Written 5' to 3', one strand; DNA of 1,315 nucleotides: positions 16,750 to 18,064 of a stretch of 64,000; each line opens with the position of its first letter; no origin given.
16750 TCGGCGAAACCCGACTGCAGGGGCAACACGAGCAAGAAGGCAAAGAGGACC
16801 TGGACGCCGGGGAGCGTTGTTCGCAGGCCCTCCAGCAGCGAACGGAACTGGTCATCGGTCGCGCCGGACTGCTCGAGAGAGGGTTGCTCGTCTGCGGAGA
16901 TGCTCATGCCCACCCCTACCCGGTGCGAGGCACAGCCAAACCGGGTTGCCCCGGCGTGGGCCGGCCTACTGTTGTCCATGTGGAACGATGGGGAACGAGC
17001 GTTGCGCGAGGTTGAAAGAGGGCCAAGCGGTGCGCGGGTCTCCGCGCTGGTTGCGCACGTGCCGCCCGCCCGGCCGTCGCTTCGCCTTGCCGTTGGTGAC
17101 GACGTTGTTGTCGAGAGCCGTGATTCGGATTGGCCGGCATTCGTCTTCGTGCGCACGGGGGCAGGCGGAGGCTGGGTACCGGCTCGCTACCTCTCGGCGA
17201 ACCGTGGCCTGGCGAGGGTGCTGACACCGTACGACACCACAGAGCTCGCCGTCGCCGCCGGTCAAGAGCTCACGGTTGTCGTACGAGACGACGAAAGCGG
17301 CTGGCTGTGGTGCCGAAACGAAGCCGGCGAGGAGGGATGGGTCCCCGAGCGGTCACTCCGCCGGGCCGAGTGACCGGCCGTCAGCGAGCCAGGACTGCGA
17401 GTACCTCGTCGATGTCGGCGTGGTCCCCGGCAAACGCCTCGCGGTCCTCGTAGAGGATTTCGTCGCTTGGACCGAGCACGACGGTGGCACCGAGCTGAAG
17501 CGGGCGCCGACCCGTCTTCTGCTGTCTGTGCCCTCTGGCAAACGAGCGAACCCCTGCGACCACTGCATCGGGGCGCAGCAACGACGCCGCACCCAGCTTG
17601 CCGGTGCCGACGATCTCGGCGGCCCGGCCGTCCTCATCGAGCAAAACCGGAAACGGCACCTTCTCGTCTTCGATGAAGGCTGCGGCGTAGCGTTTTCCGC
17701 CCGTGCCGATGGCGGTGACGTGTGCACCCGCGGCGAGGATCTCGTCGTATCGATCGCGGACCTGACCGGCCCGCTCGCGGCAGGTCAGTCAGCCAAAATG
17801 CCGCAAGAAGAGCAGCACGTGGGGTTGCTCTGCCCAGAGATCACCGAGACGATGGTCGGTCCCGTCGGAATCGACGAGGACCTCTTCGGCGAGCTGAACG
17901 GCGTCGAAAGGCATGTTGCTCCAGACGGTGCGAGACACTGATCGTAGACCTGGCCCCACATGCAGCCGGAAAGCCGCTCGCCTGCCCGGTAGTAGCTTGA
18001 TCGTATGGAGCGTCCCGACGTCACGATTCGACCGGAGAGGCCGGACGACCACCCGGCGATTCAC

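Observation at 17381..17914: Candidate selenocysteine-containing PRXL2/AhpC-TSA-like oxidoreductase (U-x-x-C) split into two ORFs by an in-frame TGA, with SECIS-like hairpin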

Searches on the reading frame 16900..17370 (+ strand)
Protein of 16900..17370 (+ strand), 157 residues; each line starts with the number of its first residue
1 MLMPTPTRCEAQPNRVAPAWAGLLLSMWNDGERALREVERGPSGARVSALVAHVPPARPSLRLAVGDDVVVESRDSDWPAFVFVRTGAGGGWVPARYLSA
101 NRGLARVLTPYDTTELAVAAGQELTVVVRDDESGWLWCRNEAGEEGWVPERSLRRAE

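Call 60: search_protein_families(library=pfam, proteins=[window:16900-17370:+], max_evalue=0.0001)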
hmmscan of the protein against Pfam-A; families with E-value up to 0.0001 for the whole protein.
window:16900-17370:+ (157 aa): 3 families
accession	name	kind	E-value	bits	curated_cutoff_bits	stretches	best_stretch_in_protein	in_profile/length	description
PF07653.23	SH3_2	-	1.2e-10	41.4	21.8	1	109-153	9-52/55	Variant SH3 domain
PF14604.12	SH3_9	-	2.8e-08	33.9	30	0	109-150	3-45/49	Variant SH3 domain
PF00018.34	SH3_1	-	4.7e-06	26.6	22.9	1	112-149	10-47/48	SH3 domain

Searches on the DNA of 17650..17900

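Call 69: search_rna_families(source=window, start=17650, end=17900, threshold=evalue, max_evalue=10)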
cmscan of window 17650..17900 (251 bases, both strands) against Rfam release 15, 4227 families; matches with E-value up to 10: 1.
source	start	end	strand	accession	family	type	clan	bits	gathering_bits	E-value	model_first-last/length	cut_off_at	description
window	17674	17739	+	RF01532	TB10Cs3H2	Gene; snRNA; snoRNA; HACA-box;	-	14.5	45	4.2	1-69/69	no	Trypanosomatid snoRNA TB10Cs3H2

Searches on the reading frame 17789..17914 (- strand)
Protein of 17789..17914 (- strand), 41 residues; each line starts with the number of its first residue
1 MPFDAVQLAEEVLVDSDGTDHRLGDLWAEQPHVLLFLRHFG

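Call 26: find_encoding_contigs(protein=window:17789-17914:-, flank=10000, max_places=3)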
Protein window:17789-17914:- (41 aa): 1 contig read that carries it; 1 place shown.
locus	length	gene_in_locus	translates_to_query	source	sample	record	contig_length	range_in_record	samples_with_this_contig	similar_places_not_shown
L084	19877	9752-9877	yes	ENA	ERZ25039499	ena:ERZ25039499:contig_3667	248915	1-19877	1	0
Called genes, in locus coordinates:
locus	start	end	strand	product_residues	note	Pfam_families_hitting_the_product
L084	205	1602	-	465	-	-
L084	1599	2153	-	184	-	PF04542:Sigma70_r2, PF08281:Sigma70_r4_2, PF04545:Sigma70_r4 (weak)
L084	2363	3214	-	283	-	PF10566:Glyco_hydro_97, PF14509:GH97_C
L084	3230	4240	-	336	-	PF14508:GH97_N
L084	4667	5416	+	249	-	PF12840:HTH_20 (weak), PF08327:AHSA1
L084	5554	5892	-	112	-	-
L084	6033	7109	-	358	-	PF07732:Cu-oxidase_3, PF07731:Cu-oxidase_2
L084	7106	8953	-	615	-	PF00127:Copper-bind (weak), PF22842:Pel9A-like_beta_helix (weak), PF13229:Beta_helix (weak), PF13396:PLDc_N (weak)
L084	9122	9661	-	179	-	PF13527:Acetyltransf_9, PF00583:Acetyltransf_1, PF13508:Acetyltransf_7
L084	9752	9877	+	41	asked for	-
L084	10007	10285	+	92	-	PF13911:AhpC-TSA_2 (weak)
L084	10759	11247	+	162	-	PF19853:DUF6328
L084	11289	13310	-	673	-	PF09826:Beta_propel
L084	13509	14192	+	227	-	PF02308:MgtC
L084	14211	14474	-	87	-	-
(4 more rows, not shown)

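Call 64: list_cluster_members(proteins=[window:17792-17914:-, window:17384-17659:-, window:18005-18541:+, window:14356-16374:+])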
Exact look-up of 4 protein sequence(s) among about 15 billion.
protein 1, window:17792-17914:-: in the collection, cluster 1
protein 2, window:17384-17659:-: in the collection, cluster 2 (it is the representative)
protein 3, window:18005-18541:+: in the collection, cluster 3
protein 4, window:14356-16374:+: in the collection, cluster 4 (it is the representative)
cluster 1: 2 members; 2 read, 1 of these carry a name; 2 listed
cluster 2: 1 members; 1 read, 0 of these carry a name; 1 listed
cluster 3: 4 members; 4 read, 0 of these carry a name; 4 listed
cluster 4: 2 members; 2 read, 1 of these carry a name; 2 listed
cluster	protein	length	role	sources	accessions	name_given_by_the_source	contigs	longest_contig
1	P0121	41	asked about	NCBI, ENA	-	-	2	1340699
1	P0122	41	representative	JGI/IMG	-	hypothetical protein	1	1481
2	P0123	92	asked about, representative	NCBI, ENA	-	-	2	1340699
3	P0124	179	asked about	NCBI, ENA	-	-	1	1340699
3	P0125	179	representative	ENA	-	-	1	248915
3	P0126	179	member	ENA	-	-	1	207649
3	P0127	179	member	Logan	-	-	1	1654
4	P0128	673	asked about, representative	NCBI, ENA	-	-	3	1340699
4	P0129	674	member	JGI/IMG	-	uncharacterized secreted protein with C-terminal beta-propeller domain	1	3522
